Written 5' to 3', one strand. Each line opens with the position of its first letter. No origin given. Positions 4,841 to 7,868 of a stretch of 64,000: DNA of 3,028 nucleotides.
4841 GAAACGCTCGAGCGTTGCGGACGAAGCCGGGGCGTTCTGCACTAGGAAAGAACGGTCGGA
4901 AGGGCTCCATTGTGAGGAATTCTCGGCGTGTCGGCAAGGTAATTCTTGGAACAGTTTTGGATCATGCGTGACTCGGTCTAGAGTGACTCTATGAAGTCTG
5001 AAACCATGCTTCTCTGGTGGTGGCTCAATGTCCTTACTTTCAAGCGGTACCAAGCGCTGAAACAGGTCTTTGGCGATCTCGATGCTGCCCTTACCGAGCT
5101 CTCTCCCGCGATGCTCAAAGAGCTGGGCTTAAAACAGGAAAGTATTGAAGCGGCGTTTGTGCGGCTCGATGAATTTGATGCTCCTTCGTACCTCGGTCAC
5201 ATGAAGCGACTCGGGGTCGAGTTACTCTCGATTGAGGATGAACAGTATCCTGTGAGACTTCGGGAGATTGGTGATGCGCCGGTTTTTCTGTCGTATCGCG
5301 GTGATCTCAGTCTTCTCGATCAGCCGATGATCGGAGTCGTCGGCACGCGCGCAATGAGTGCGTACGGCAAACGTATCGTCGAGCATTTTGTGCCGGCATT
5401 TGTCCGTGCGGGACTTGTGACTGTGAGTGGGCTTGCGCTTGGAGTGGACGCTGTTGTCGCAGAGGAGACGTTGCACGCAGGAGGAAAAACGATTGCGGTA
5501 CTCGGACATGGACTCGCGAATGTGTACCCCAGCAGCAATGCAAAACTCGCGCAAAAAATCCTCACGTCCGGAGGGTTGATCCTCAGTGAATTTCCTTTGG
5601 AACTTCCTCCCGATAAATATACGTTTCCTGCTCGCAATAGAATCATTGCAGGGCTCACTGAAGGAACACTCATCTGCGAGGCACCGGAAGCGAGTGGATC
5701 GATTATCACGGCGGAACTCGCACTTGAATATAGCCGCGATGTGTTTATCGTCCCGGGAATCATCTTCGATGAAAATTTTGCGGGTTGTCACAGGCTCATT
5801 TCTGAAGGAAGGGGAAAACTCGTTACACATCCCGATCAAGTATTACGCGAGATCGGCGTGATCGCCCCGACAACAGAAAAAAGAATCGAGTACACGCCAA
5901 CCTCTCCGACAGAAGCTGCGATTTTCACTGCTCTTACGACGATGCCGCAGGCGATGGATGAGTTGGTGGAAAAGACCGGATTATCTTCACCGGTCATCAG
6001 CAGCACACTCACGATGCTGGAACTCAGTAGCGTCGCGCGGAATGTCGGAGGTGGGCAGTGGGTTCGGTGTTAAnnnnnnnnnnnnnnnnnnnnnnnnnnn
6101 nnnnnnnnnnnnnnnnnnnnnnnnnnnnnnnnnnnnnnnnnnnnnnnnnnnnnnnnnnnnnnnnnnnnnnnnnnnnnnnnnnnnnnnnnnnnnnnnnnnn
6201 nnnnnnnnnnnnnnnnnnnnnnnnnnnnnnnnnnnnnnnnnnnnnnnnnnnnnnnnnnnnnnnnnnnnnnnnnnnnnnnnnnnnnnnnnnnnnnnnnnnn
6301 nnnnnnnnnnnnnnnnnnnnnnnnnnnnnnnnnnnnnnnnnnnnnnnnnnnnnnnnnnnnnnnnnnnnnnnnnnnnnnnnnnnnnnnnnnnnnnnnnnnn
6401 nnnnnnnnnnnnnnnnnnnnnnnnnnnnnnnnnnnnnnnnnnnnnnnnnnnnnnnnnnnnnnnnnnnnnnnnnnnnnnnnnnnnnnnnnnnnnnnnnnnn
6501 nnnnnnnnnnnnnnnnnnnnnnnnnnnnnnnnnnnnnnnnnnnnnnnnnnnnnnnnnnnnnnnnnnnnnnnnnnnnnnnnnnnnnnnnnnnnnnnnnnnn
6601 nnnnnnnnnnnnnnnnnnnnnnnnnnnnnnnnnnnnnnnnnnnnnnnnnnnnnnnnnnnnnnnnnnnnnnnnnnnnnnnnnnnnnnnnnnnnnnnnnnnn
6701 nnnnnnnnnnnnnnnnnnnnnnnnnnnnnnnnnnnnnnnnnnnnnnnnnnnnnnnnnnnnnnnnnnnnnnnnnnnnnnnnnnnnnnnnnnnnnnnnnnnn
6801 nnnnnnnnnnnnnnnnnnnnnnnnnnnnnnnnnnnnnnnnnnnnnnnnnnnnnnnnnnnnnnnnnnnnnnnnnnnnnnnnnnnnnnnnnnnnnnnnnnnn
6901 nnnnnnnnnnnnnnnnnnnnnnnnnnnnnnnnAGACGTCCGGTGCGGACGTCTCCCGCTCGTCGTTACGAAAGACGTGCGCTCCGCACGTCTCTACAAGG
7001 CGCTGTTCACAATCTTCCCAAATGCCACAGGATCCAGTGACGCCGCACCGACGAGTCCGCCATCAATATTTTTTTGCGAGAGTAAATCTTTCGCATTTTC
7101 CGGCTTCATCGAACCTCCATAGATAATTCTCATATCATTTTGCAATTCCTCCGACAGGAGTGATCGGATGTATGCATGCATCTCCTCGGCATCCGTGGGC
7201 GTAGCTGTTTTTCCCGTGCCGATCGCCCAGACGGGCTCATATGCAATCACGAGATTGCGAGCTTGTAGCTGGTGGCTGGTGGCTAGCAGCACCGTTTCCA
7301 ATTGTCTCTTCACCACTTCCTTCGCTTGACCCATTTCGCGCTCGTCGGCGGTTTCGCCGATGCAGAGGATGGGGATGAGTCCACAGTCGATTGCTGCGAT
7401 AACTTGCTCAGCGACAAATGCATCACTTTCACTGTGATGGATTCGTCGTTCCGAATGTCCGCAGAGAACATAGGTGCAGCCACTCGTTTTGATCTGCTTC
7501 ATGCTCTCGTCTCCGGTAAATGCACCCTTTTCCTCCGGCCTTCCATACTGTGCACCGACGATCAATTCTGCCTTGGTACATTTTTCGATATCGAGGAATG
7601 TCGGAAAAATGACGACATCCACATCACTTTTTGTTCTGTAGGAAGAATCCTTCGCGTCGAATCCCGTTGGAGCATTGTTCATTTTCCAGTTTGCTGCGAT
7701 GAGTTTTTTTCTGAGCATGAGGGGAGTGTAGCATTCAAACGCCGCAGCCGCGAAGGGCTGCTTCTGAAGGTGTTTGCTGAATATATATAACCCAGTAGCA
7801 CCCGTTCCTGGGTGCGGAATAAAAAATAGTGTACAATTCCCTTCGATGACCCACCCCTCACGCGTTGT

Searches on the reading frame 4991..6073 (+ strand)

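Call 29: search_protein_families(library=pfam, proteins=[window:4991-6073:+], max_evalue=0.001)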
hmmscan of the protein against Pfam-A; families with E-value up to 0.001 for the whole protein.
window:4991-6073:+ (360 aa): 2 families
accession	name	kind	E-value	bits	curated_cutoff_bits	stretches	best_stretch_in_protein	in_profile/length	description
PF02481.21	DNA_processg_A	-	1.5e-73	246.9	29.6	1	71-275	2-208/212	DNA recombination-mediator protein A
PF17782.7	DprA_WH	-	1.7e-11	44.4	22.9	1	302-355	8-61/61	DprA winged helix domain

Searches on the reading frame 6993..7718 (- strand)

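Call 30: search_protein_families(library=pfam, proteins=[window:6993-7718:-], max_evalue=0.001)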
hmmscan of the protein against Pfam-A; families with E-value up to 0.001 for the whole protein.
window:6993-7718:- (241 aa): 1 family
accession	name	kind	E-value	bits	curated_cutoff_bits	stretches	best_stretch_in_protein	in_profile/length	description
PF00121.24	TIM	-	2.6e-78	263.4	20.1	1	5-239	1-244/245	Triosephosphate isomerase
